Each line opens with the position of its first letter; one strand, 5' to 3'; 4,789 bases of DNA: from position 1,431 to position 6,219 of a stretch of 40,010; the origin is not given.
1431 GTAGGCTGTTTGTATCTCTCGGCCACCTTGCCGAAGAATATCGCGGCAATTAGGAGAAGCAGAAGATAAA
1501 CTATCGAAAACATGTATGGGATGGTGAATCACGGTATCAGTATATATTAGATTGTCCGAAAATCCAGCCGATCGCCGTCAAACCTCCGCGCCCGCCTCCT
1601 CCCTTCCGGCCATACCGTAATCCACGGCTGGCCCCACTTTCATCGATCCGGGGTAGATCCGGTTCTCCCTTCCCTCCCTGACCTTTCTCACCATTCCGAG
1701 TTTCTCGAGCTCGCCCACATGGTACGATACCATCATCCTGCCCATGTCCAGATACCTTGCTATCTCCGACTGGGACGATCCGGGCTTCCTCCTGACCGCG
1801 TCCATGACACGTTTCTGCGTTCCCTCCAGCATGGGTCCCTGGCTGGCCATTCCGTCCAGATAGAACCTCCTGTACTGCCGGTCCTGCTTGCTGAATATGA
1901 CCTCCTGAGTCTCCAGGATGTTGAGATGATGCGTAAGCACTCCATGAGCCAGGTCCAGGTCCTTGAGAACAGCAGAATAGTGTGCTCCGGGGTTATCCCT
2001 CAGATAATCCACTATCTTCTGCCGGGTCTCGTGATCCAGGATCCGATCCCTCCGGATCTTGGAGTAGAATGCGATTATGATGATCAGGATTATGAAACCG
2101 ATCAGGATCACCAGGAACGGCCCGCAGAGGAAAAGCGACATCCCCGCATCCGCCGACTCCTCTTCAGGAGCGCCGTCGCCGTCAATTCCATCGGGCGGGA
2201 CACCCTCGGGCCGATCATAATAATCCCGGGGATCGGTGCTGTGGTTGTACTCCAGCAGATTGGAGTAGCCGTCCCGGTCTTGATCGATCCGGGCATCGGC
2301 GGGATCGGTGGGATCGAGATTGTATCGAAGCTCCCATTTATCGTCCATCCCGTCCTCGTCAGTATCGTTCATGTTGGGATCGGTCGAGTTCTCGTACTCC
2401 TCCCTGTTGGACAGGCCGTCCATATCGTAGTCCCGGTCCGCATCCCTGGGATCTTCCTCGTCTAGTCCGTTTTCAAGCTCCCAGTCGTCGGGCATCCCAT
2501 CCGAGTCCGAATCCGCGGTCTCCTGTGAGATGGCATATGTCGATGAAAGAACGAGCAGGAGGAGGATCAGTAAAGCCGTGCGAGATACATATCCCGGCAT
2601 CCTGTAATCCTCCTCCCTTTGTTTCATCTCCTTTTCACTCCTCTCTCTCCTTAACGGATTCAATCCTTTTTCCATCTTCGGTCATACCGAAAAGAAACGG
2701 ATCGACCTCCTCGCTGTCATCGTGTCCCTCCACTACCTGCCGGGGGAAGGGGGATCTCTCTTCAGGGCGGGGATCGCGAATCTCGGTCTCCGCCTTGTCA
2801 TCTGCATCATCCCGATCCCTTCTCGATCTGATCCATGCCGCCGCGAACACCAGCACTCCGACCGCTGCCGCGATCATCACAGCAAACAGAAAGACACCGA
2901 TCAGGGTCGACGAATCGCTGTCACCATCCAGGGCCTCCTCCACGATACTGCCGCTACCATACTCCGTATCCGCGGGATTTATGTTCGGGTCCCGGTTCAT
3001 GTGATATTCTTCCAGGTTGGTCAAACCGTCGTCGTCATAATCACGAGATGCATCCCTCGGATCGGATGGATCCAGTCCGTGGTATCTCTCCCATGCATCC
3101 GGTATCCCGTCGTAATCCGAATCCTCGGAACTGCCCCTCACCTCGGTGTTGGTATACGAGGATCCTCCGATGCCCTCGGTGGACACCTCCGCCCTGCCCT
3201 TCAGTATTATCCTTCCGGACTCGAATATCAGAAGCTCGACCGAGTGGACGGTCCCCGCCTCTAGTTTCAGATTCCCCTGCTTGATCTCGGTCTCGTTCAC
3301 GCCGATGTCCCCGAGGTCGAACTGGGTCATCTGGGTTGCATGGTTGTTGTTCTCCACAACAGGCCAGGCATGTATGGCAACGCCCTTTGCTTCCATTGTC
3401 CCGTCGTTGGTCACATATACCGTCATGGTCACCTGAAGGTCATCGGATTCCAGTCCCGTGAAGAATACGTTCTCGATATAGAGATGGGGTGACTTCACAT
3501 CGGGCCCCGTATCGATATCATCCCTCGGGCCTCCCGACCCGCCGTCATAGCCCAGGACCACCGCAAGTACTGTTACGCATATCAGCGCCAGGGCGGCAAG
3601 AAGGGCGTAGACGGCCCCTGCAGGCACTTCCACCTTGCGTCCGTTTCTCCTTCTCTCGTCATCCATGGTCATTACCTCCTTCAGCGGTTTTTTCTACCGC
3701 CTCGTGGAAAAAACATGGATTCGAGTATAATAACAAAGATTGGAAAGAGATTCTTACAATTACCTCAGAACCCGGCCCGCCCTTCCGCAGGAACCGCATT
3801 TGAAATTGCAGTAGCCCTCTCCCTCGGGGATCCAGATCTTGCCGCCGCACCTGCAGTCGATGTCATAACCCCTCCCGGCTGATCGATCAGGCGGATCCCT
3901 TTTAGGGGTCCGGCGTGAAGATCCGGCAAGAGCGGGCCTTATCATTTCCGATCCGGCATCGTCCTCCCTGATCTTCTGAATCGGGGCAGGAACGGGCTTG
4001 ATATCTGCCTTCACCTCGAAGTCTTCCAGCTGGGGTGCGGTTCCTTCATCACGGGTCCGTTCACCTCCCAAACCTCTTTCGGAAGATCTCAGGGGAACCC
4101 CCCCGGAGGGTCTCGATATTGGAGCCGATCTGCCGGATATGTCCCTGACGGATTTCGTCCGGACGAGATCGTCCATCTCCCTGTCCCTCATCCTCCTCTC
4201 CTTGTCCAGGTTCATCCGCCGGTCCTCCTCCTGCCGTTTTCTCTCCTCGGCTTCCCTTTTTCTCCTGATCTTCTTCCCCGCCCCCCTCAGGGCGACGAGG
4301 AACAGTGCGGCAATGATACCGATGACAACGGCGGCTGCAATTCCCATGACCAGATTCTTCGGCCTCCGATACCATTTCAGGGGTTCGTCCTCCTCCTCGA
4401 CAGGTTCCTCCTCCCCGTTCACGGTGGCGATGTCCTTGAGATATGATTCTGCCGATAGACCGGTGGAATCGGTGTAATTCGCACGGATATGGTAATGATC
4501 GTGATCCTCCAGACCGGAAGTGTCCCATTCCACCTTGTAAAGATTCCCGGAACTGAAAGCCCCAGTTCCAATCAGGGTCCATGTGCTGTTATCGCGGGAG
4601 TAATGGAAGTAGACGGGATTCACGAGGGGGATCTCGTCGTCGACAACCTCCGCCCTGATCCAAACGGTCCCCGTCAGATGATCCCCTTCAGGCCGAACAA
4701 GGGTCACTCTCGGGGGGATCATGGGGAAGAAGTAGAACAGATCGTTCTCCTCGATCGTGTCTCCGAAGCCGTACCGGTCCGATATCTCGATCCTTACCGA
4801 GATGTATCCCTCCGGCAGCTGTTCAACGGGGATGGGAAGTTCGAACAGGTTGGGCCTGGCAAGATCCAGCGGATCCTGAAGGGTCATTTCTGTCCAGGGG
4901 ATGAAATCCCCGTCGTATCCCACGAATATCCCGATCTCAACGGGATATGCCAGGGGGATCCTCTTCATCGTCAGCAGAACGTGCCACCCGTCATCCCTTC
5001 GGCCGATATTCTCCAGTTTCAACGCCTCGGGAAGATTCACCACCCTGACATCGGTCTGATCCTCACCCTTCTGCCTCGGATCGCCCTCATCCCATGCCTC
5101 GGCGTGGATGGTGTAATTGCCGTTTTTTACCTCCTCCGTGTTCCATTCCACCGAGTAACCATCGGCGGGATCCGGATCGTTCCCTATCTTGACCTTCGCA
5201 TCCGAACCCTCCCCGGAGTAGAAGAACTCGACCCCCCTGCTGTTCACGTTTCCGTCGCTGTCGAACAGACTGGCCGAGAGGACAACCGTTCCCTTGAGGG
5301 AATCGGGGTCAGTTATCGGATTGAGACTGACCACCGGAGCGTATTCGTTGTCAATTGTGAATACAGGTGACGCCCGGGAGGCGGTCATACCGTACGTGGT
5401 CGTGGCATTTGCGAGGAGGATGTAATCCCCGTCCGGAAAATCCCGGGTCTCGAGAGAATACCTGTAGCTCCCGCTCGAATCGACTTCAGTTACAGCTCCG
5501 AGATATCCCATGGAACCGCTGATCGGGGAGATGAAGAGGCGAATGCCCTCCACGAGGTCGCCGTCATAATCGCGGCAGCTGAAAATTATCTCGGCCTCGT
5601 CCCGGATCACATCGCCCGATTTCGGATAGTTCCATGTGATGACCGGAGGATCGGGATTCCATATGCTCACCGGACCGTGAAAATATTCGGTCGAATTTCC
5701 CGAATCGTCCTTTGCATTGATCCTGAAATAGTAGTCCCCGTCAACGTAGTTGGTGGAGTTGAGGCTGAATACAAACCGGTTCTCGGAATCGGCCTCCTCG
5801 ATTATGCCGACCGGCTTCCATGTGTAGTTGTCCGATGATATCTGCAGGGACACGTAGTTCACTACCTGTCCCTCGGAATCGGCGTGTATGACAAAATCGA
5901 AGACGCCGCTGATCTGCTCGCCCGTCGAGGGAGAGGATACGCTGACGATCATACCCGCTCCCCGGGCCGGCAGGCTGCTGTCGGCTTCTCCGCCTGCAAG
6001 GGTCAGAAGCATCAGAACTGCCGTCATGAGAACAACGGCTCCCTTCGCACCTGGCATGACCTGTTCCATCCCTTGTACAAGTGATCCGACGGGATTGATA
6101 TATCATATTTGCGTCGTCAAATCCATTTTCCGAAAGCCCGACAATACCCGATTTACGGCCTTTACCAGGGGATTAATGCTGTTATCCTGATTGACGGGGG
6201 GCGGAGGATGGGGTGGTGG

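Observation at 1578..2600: One-component transmembrane regulator: extracellular Ca-binding TSP3-like repeats wired to two cytoplasmic winged helices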

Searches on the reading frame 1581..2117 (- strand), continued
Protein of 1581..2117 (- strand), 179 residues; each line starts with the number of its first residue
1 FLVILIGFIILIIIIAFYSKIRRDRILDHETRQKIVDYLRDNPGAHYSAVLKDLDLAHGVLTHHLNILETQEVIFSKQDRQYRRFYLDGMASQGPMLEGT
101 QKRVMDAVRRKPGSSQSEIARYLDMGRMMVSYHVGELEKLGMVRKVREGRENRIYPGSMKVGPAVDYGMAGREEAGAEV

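Call 73: find_encoding_contigs(protein=P0143, flank=6000, max_places=1)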
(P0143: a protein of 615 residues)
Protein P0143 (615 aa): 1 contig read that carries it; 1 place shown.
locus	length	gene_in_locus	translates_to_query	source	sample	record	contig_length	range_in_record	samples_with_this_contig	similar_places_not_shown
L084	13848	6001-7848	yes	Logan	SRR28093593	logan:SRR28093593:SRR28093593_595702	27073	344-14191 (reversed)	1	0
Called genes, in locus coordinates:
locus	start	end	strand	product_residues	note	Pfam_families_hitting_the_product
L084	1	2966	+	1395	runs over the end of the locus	PF05048:NosD (weak), PF13229:Beta_helix, PF05048:NosD, PF13229:Beta_helix, PF05048:NosD, PF13229:Beta_helix, PF05345:He_PIG, PF17963:Big_9 (weak), +1 more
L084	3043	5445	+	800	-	PF01136:Peptidase_U32, PF12392:DUF3656, PF01136:Peptidase_U32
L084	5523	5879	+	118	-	PF03942:DTW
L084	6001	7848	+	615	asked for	PF01047:MarR (faint), PF13412:HTH_24, PF24266:HTH_HVO_0163_N, PF13412:HTH_24 (weak)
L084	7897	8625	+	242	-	PF00174:Oxidored_molyb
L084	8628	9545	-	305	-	PF00294:PfkB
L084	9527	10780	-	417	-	PF05221:AdoHcyase, PF02826:2-Hacid_dh_C (weak), PF00670:AdoHcyase_NAD, PF07991:KARI_N (weak)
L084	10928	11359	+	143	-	PF13404:HTH_AsnC-type, PF13412:HTH_24, PF09339:HTH_IclR (weak), PF01037:AsnC_trans_reg (weak)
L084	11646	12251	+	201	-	PF00857:Isochorismatase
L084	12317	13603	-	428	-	PF13173:AAA_14, PF13635:DUF4143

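Call 78: search_protein_families(library=pfam, proteins=[P0136, P0144], max_evalue=0.001)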
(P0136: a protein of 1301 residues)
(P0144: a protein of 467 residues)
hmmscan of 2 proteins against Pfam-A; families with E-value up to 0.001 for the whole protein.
P0136 (1301 aa): 9 families
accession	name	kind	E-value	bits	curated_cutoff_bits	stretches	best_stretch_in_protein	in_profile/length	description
PF13412.12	HTH_24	-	2.5e-17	62.6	21.9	2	1234-1276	5-47/48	Winged helix-turn-helix DNA-binding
PF24266.1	HTH_HVO_0163_N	-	4.2e-16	59.2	31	1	1162-1219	2-59/70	HVO_0163, N-terminal HTH domain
PF12840.13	HTH_20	-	4.3e-11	43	27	1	1230-1279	2-51/51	Helix-turn-helix domain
PF01047.28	MarR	-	6.1e-10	39.3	24.6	1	1230-1278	1-49/59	MarR family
PF01022.26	HTH_5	-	4.6e-08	33.2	22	0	1249-1277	18-46/47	Bacterial regulatory protein, arsR family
PF12802.13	MarR_2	-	1.2e-05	25.9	27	1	1237-1283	10-60/61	MarR family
PF13601.12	HTH_34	-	0.00022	21.7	27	0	1163-1208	1-46/80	Winged helix DNA-binding domain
PF05158.18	RNA_pol_Rpc34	-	0.00055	19.9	28.4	0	1174-1210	98-134/332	RNA polymerase Rpc34 subunit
PF08279.18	HTH_11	-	0.00076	19.7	25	0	1234-1279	2-47/55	HTH domain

P0144 (467 aa): 31 families (the best 25 are shown)
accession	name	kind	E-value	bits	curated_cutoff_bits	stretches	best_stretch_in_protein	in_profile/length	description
PF13412.12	HTH_24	-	1.1e-29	102.2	21.9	3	199-243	4-48/48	Winged helix-turn-helix DNA-binding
PF12802.13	MarR_2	-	2.4e-27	95.3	27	1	409-452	10-54/61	MarR family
PF01047.28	MarR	-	1.9e-20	73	24.6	1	403-453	2-52/59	MarR family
PF01978.25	TrmB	-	2.9e-16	59.5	25.6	0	68-113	15-59/68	Sugar-specific transcriptional regulator TrmB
PF12840.13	HTH_20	-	6.7e-15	55.2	27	0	203-244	9-50/51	Helix-turn-helix domain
PF24034.1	DUF7343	-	5e-12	45.9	27.6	1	60-114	1-56/62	Domain of unknown function (DUF7343)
PF25213.1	HVO_A0261_N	-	1.4e-10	41.3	35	0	333-397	8-69/86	HVO_A0261 N-terminal domain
PF13463.12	HTH_27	-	4.4e-09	36.9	22.2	0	128-177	1-51/68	Winged helix DNA-binding domain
PF13545.12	HTH_Crp_2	-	5.9e-09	36.2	27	0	416-458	20-61/70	Crp-like helix-turn-helix domain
PF01381.28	HTH_3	-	6.1e-09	36.2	23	0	207-229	4-26/55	Helix-turn-helix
PF01325.25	Fe_dep_repress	-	7.5e-08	32.9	26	0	421-454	25-58/60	Iron dependent repressor, N-terminal DNA binding domain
PF13384.12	HTH_23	-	1e-07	32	24.6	0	409-447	10-46/50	Homeodomain-like domain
PF25212.1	HVO_A0114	-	2.5e-07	30.8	27.6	0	337-392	23-78/84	HVO_A0114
PF08279.18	HTH_11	-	3.5e-07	30.4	25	0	133-175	4-47/55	HTH domain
PF03965.22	Penicillinase_R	-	1.5e-06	28.9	22.6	0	80-143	25-88/115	Penicillinase repressor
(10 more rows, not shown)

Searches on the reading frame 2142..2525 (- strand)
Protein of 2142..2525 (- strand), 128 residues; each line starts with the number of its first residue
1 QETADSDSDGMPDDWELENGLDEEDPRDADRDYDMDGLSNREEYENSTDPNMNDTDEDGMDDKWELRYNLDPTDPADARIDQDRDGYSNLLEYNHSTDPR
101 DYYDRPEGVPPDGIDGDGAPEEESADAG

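Call 58: search_solved_structures(query=window:2142-2525:-, max_evalue=1, show_alignments=3)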
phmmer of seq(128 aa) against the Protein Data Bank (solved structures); distinct sequences matched with E-value up to 1: 0.
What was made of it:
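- Tried and rejected: phmmer of the ectodomain against PDB sequences: no hit (call 58).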

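Call 63: predict_structure(alignment_id=A5)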
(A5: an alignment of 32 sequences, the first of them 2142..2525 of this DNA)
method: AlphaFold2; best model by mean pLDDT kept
length: 128 residues; sequences in the alignment: 32
mean_pLDDT: 92.0   pTM: 0.78
mean pLDDT of the five models: 92.0, 91.3, 91.3, 91.1, 90.5
residues with pLDDT >= 90: 107; 70-90: 4; 50-70: 17; < 50: 0
segments of 3 or more residues with pLDDT < 50: none
pLDDT, mean of each block of 10 residues (from residue 1): 89 98 98 98 98 98 98 98 97 98 94 66 60
secondary structure, 60 per line:
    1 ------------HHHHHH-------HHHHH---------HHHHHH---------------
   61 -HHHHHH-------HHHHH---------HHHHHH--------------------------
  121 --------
elements in order: H13-18 H26-30 H40-45 H62-67 H75-79 H89-94
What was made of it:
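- The ectodomain model has pLDDT 92 (call 63).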

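Call 66: fold_search(model_id=the predicted structure, library=pdb)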
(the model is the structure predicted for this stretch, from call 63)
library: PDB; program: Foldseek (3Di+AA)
matches with E <= 10: 6; with E <= 0.001: 0
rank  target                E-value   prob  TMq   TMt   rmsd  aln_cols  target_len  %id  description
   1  7c7r_A                4.3e-02  0.99  0.33  0.10   1.0        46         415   39  Biofilm associated protein - B domain (released 2021-05-12)
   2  7c7u_A                7.0e-02  0.98  0.32  0.07   1.0        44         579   41  Biofilm associated protein - BSP domain (released 2021-05-12)
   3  7c7u_B                4.1e-01  0.82  0.32  0.07   1.0        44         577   41  Biofilm associated protein - BSP domain (released 2021-05-12)
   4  9n2d_D                7.2e+00  0.01  0.13  0.06   9.3        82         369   29  Cryo-EM structure of an extended F. johnsoniae BAM complex, composite map (released 2025-07-09)
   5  4yxz                  7.8e+00  0.01  0.17  0.11   8.9        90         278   12  Computationally designed left-handed alpha/alpha toroid with 9 repeats (released 2015-12-16)
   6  6klw_A                9.1e+00  0.06  0.11  0.04   1.5        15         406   47  Complex structure of Iota toxin enzymatic component (Ia) and binding component (Ib) pore with long stem (released 2020-01-15)
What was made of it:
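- Closest known: Bacterial TSP3 repeats. Same: Local fold match of 46 columns at rmsd 1.0 A and 39-41% identity (call 66).
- Its best PDB match is the EF-hand segment of S. aureus Bap region B (call 66).
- Tried and rejected: Foldseek of the ectodomain gave only a weak local Bap match (call 66).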

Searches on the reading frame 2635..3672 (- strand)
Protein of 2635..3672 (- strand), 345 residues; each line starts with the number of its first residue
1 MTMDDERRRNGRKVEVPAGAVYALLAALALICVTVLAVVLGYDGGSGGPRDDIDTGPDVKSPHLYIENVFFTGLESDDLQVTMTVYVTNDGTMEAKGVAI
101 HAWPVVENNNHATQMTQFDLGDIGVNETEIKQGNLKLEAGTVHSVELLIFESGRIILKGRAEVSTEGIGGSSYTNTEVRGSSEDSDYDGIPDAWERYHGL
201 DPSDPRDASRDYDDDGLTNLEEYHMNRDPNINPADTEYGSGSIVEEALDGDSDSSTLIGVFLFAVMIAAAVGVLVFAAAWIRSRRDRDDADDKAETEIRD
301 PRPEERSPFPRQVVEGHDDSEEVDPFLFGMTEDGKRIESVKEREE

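Call 3: search_protein_families(library=pfam, proteins=[window:2635-3672:-], max_evalue=1)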
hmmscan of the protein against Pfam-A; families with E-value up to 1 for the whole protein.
window:2635-3672:- (345 aa): 8 families
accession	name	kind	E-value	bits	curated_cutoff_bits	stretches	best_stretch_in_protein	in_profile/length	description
PF24318.1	DUF7490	-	0.00059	19.9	27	1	76-164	16-103/106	Domain of unknown function (DUF7490)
PF12553.13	DUF3742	-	0.0037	17.7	27.2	1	256-300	55-99/120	Protein of unknown function (DUF3742)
PF23933.1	DUF7269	-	0.007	16.9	29.1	1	265-331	28-84/162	Family of unknown function (DUF7269)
PF09534.15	Trp_oprn_chp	-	0.019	15.2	29.6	0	264-296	72-104/180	Tryptophan-associated transmembrane protein (Trp_oprn_chp)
PF18920.5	DUF5671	-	0.034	14.5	28.4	1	267-299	50-79/132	Domain of unknown function (DUF5671)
PF02553.20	CbiN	-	0.097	13.1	25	1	265-329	2-63/67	Cobalt transport protein component CbiN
PF18884.5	TSP3_bac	-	0.12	12.7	25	1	184-205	1-22/22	Bacterial TSP3 repeat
PF06097.16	DUF945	-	0.14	11.7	26.8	0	83-143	231-290/460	Bacterial protein of unknown function (DUF945)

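Call 4: search_protein_families(library=ncbifam, proteins=[window:2635-3672:-], max_evalue=1)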
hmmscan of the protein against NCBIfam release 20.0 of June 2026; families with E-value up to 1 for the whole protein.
window:2635-3672:- (345 aa): 5 families
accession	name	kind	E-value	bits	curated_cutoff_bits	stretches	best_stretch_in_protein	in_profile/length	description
NF042425.1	Amuc_1099_fam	equivalog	1.2e-05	25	50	1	188-230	106-148/321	Amuc_1099 family pilus-like system protein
NF047639.1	throspo3_MtsD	equivalog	2.9e-05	22.4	800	1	165-230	461-528/651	cell-cell cohesion protein MtsD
NF051431.1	Rv0361_Cterm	subfamily_domain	0.0055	16.9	37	1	261-300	5-45/140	Rv0361 family membrane protein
NF033765.2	gliding_CglD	equivalog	0.052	11.3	400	1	169-224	38-92/1124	adventurous gliding motility lipoprotein CglD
NF002780.0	PRK02898.1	equivalog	0.12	12.3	84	1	265-330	8-74/104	energy-coupling factor ABC transporter substrate-binding protein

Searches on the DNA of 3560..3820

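Call 83: search_rna_families(source=window, start=3560, end=3820, threshold=evalue, max_evalue=10)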
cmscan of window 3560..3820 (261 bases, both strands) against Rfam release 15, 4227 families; matches with E-value up to 10: 1.
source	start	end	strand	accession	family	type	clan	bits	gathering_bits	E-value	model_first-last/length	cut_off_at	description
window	3661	3761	+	RF00272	SNORA67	Gene; snRNA; snoRNA; HACA-box;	-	16.4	45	0.46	1-143/143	no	Small nucleolar RNA SNORA67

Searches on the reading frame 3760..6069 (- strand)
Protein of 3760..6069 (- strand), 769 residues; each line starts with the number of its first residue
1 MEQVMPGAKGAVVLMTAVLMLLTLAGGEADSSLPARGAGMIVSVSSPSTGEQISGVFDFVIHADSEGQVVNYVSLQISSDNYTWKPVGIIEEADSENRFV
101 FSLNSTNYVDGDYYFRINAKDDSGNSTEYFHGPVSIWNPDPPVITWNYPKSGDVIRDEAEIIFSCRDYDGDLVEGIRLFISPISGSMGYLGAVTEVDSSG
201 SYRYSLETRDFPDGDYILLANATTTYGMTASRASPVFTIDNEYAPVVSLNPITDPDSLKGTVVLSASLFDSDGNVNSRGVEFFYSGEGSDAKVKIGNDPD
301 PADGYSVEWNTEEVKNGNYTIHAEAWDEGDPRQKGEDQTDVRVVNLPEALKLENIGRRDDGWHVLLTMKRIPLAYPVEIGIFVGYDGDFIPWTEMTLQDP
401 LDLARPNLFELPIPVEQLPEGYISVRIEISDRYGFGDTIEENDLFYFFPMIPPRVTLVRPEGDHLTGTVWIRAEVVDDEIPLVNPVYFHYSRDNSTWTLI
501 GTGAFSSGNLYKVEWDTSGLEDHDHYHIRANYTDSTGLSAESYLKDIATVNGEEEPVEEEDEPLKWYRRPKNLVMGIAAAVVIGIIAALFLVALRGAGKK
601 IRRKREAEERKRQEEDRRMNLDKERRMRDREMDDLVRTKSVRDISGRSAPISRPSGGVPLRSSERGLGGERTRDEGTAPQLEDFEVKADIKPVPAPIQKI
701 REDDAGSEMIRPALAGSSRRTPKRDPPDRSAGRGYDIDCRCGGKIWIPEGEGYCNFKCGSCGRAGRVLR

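Call 3: search_protein_families(library=pfam, proteins=[window:3760-6069:-], max_evalue=1)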
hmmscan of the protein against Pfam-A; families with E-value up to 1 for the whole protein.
window:3760-6069:- (769 aa): 10 families
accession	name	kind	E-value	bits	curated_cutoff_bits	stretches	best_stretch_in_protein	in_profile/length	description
PF17957.7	Big_7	-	2.6e-14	54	24.1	3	245-323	1-70/70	Bacterial Ig domain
PF19077.6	Big_13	-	1.1e-05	26.3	27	2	194-241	56-102/102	Bacterial Ig-like domain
PF24384.1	Ig_TMM62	-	0.0013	18.9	27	0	504-545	77-120/128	TMEM62 Ig-like domain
PF13750.12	Big_3_3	-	0.0017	18.5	27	0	201-271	2-75/157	Bacterial Ig-like domain (group 3)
PF07495.19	Y_Y_Y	-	0.012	16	26.6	0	97-128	28-55/65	Y_Y_Y domain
PF11797.14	WxLIP_HBD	-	0.019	15.3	28.9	0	305-328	93-116/138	WxL Interacting Protein, host binding domain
PF14900.11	DUF4493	-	0.02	15.2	27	1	484-537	148-203/226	Domain of unknown function (DUF4493)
PF06305.16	LapA_dom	-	0.069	13.5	28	1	573-616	19-62/64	Lipopolysaccharide assembly protein A domain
PF13860.13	FlgD_ig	-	0.081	13.3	27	0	94-126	31-63/79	FlgD Ig-like domain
PF22352.2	K319L-like_PKD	-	0.34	11.4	27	1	78-127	27-76/84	K319L-like, PKD domain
